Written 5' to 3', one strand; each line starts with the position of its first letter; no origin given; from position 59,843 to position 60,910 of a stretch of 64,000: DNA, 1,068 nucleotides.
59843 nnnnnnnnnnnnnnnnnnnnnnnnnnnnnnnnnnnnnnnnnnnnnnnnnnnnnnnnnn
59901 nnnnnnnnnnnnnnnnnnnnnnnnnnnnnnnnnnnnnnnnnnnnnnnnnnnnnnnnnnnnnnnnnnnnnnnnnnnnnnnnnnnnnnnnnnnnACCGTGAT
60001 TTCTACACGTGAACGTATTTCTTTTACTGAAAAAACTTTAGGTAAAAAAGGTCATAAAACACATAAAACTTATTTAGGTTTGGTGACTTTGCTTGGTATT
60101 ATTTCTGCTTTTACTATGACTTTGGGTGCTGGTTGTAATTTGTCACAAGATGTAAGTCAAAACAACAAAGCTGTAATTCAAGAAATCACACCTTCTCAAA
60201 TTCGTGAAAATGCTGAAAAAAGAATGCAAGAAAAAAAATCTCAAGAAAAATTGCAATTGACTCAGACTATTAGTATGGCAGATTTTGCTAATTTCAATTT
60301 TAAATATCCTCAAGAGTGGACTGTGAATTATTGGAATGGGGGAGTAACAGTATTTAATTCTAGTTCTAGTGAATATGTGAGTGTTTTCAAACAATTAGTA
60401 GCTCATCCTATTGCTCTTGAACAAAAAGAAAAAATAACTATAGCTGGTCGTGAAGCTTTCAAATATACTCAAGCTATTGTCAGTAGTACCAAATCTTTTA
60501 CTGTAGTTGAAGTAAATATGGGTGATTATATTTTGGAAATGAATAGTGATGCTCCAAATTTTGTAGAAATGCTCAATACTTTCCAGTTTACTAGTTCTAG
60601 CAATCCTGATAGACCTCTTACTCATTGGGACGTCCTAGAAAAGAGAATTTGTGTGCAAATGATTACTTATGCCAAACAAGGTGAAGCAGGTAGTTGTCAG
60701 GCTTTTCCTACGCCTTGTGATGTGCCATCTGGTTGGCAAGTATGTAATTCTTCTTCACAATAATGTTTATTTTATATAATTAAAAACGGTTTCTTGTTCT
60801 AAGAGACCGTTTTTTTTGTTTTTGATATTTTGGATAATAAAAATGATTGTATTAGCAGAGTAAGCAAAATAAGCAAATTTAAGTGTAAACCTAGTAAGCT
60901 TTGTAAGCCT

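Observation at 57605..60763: PEP synthase is fused in-frame to a secretion-signal/lipoprotein-like domain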

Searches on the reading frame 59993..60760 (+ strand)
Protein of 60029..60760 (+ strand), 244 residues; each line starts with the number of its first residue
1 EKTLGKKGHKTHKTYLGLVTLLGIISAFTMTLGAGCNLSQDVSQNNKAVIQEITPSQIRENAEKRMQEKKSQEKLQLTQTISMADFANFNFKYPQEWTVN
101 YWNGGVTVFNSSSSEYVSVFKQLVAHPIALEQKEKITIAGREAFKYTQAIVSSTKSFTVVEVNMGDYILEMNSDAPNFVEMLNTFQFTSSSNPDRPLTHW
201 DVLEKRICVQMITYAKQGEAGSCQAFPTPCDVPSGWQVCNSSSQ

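Call 3: search_protein_families(library=pfam, proteins=[window:60038-60760:+], max_evalue=1)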
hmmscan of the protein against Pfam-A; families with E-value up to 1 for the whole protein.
window:60038-60760:+ (241 aa): 1 family
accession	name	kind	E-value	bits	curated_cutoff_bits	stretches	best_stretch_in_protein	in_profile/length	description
PF16898.10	TOPRIM_C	-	0.041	14.5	29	1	71-132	12-72/128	C-terminal associated domain of TOPRIM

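Call 4: search_protein_families(library=ncbifam, proteins=[window:60038-60760:+], max_evalue=1)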
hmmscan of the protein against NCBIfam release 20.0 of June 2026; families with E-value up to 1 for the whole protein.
window:60038-60760:+ (241 aa): 1 family
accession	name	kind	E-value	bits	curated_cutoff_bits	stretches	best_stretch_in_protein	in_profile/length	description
NF010471.0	PRK13896.1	equivalog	0.16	10.9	693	1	27-93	187-251/433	cobyrinic acid a,c-diamide synthase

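Call 6: find_homologous_proteins(query=window:60029-60760:+, max_evalue=0.01)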
Query window:60029-60760:+ (244 aa): 5 proteins with E <= 0.01 among 1029 candidates.
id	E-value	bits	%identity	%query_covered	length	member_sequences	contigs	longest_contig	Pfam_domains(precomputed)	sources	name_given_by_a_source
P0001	4.6e-101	355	66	94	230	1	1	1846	-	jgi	-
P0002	5.5e-78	279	48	95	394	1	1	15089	PF02896.25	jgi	-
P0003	1.1e-59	220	39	93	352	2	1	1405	PF02896.25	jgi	-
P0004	5.0e-53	198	64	55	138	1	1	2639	-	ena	-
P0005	1.3e-16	79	29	77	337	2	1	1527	PF02896.25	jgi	-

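Call 8: find_encoding_contigs(protein=P0002, flank=8000)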
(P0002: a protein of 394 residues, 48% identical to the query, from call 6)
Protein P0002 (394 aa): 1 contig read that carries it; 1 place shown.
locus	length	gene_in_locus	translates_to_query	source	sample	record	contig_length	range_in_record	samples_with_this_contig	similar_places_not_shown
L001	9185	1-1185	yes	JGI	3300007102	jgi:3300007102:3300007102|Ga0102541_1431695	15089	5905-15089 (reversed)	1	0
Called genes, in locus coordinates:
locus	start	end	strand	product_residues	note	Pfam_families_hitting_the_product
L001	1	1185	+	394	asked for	PF02896:PEP-utilizers_C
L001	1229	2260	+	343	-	-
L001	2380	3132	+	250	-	-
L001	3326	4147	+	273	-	-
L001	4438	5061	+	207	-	-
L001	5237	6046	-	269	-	PF01734:Patatin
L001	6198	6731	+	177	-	-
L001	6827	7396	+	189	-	-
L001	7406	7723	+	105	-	-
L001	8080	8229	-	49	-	-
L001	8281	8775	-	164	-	-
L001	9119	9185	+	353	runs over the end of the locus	PF21088:MS_channel_1st, PF00924:MS_channel_2nd, PF21082:MS_channel_3rd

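Call 28: predict_structure(alignment_id=A1)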
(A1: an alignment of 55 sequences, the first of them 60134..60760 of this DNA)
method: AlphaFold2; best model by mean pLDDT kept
length: 209 residues; sequences in the alignment: 55
mean_pLDDT: 91.1   pTM: 0.67
mean pLDDT of the five models: 91.1, 90.9, 90.6, 87.6, 87.3
residues with pLDDT >= 90: 157; 70-90: 36; 50-70: 15; < 50: 1
segments of 3 or more residues with pLDDT < 50: none
pLDDT, mean of each block of 10 residues (from residue 1): 55 79 95 84 93 96 97 97 97 97 97 93 97 97 96 81 87 91 96 95 90
secondary structure, 60 per line:
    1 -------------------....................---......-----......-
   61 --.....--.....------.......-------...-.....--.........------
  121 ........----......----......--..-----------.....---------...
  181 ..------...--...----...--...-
elements in order: H20-39 E43-48 E54-59 E63-67 E70-74 E81-87 E99-103 E106-114 E121-128 E133-138 H143-148 H164-168 E178-182 E189-191 E201-203

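Call 30: find_related_loci(query=A2, collection=genome_contigs, flank=10000)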
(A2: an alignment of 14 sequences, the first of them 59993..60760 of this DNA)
Query A2 (256 aa) in genome_contigs; peptide patterns used: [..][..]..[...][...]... (x = any residue, [..] = any of these).
103 stretches matched a pattern; 24 encode a relative of the query (tblastn E <= 1e-3); 24 distinct loci.
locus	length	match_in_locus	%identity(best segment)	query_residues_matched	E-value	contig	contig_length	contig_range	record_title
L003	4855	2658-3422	73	1-255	4e-135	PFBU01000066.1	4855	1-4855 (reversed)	MAG: Candidatus Magasanikbacteria bacterium CG10_big_fil_rev_8_21_14_0_10_36_16 CG10_8_21_14_0.10_scaffold_20777_c, whol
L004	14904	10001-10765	72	1-255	6e-131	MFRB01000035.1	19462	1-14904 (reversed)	MAG: Candidatus Magasanikbacteria bacterium RIFOXYD12_FULL_33_17 rifoxyd3_full_scaffold_1735, whole genome shotgun seque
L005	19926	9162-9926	71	1-255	1e-129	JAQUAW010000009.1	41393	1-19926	MAG: Patescibacteria group bacterium isolate STC_93 NODE_1858_length_41393_cov_3.942107_Sandtown_C, whole genome shotgun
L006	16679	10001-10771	68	1-256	2e-125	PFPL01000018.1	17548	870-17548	MAG: Candidatus Magasanikbacteria bacterium CG_4_10_14_0_2_um_filter_33_14 CG_4_10_14_0.2_scaffold_1665_c, whole genome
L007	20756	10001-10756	60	1-255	2e-107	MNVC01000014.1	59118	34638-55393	MAG: Candidatus Magasanikbacteria bacterium CG1_02_32_51 cg1_0.2_scaffold_559_c, whole genome shotgun sequence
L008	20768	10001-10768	47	1-255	3e-86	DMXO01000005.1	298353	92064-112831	MAG TPA_asm: Candidatus Magasanikbacteria bacterium isolate UBA11699 contig_358, whole genome shotgun sequence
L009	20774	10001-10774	51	1-255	2e-85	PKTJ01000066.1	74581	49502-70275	MAG: Candidatus Parcubacteria bacterium isolate BM521 sc_514, whole genome shotgun sequence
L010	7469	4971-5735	46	1-252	1e-77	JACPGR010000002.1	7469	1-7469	MAG: Candidatus Magasanikbacteria bacterium isolate NC_groundwater_393_Ag_B-0.1um_39_15 GD18-4_B1_scaffold_52725, whole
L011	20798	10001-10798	43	1-255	1e-69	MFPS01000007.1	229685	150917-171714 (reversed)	MAG: Candidatus Magasanikbacteria bacterium RIFCSPHIGHO2_01_FULL_33_34 rifcsphigho2_01_scaffold_38, whole genome shotgun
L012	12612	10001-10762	40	1-253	1e-66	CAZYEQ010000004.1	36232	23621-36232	MAG TPA_asm: uncultured Gammaproteobacteria bacterium isolate SRP219642_co4_14 genome assembly, contig: NODE_1826_length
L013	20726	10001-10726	47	1-252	3e-65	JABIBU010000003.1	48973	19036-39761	MAG: Candidatus Magasanikbacteria bacterium isolate SI048_bin34 k141_1256389, whole genome shotgun sequence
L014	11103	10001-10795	42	1-253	1e-64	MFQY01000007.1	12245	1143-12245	MAG: Candidatus Magasanikbacteria bacterium RIFOXYC2_FULL_40_16 rifoxyc2_full_scaffold_1494, whole genome shotgun sequen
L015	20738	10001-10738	45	1-254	1e-63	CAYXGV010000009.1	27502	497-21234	MAG TPA_asm: uncultured Gammaproteobacteria bacterium isolate SRP178699_co1_205 genome assembly, contig: NODE_1909_lengt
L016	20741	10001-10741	43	1-252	1e-62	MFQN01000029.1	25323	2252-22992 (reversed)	MAG: Candidatus Magasanikbacteria bacterium RIFCSPLOWO2_12_FULL_43_12 rifcsplowo2_12_scaffold_8615, whole genome shotgun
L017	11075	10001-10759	43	1-256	2e-62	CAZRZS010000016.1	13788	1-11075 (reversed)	MAG TPA_asm: uncultured Gammaproteobacteria bacterium isolate binchicken_co387_82 genome assembly, contig: NODE_5412_len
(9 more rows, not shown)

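Call 34: search_protein_representatives(alignment_id=A1)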
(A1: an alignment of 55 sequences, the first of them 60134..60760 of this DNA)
Query: 55 sequences, 210 profile positions. Proteins with E-value up to 0.001 (for the whole library): 864; up to 1e-10: 100; up to 1e-30: 30. The best 150 are listed.
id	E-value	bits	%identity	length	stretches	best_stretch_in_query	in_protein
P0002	2.9e-80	285.3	-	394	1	1-209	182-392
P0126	1.1e-75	270.3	-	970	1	1-209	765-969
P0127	5.0e-74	264.9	-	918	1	12-209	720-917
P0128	5.9e-74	264.7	-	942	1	11-209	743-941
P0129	4.3e-73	261.9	-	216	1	1-209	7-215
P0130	8.6e-73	260.9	-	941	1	10-209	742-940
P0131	1.7e-69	250.1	-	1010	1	1-209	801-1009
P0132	4.6e-67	242.2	-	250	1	1-207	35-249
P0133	2.0e-60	220.5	-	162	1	49-209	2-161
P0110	2.1e-58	213.9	-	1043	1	11-207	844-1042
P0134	5.2e-58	212.6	-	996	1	12-209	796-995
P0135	8.1e-55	202.2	-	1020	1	6-209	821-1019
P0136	9.3e-54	198.7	-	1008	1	1-207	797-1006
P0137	8.4e-53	195.6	-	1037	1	12-206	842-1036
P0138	1.8e-52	194.5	-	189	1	20-207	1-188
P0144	2.9e-41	157.9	-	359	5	170-204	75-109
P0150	5.2e-35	137.4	-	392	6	169-204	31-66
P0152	1.3e-32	129.6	-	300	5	167-204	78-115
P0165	5.7e-23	98.1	-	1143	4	161-206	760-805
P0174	5.8e-19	85.0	-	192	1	17-151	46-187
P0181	1.6e-17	80.3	-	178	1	24-150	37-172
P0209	2.0e-12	63.7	-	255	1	39-203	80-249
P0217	4.5e-11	59.2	-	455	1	11-153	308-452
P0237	7.9e-10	55.2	-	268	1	43-204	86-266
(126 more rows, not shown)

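Call 40: search_protein_families(library=pfam, proteins=[P0144, P0150, P0209, P0237, P0181, P0174, P0165, P0217], max_evalue=0.01)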
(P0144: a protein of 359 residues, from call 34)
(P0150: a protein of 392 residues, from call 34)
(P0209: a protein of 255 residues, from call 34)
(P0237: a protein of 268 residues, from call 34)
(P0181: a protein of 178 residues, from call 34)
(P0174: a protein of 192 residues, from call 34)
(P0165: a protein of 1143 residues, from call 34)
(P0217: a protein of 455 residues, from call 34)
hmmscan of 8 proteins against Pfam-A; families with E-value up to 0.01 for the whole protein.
P0144 (359 aa): 0 families

P0150 (392 aa): 1 family
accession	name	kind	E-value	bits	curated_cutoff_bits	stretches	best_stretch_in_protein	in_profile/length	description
PF03621.18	MbtH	-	0.0095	15.8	27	0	54-66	25-37/53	MbtH-like protein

P0209 (255 aa): 3 families
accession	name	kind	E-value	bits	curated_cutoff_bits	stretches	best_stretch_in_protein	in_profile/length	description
PF18933.6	PsbP_2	-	2.8e-06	27.9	27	1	65-150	24-114/184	PsbP-like protein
PF01789.22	PsbP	-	0.0024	18.4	23.5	1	83-134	2-53/155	PsbP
PF05739.25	SNARE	-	0.0042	17.5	26.8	1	16-40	27-51/53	SNARE domain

P0237 (268 aa): 1 family
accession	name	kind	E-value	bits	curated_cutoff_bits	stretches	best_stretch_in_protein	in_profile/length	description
PF18933.6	PsbP_2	-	1.8e-05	25.3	27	1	73-111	31-69/184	PsbP-like protein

P0181 (178 aa): 2 families
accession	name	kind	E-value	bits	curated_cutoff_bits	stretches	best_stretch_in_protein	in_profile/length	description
PF07963.17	N_methyl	-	2.4e-06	27.3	21.2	1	2-24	3-25/27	Prokaryotic N-terminal methylation motif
PF18933.6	PsbP_2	-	0.0018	18.8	27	1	17-100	5-92/184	PsbP-like protein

P0174 (192 aa): 1 family
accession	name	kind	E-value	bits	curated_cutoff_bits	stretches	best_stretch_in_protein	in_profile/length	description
PF18659.6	CelTOS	-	0.008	17.1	27.2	0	26-80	6-58/122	Cell-traversal protein for ookinetes and sporozoites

P0165 (1143 aa): 5 families
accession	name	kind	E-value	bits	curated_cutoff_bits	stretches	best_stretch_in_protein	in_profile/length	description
PF18911.6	PKD_4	-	4.5e-14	52.7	27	2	672-766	1-84/85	PKD domain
PF10342.15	Kre9_KNH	-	4.9e-13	50.1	24.6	1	913-1015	1-94/94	Kre9/KNH-like N-terminal Ig-like domain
PF00801.26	PKD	-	6.1e-06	26.6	23.5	0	683-760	8-74/80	PKD domain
PF22352.2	K319L-like_PKD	-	7.6e-05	23.1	27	0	726-767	45-84/84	K319L-like, PKD domain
PF17957.7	Big_7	-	0.0085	17.1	24.1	0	907-965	1-44/70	Bacterial Ig domain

P0217 (455 aa): 0 families
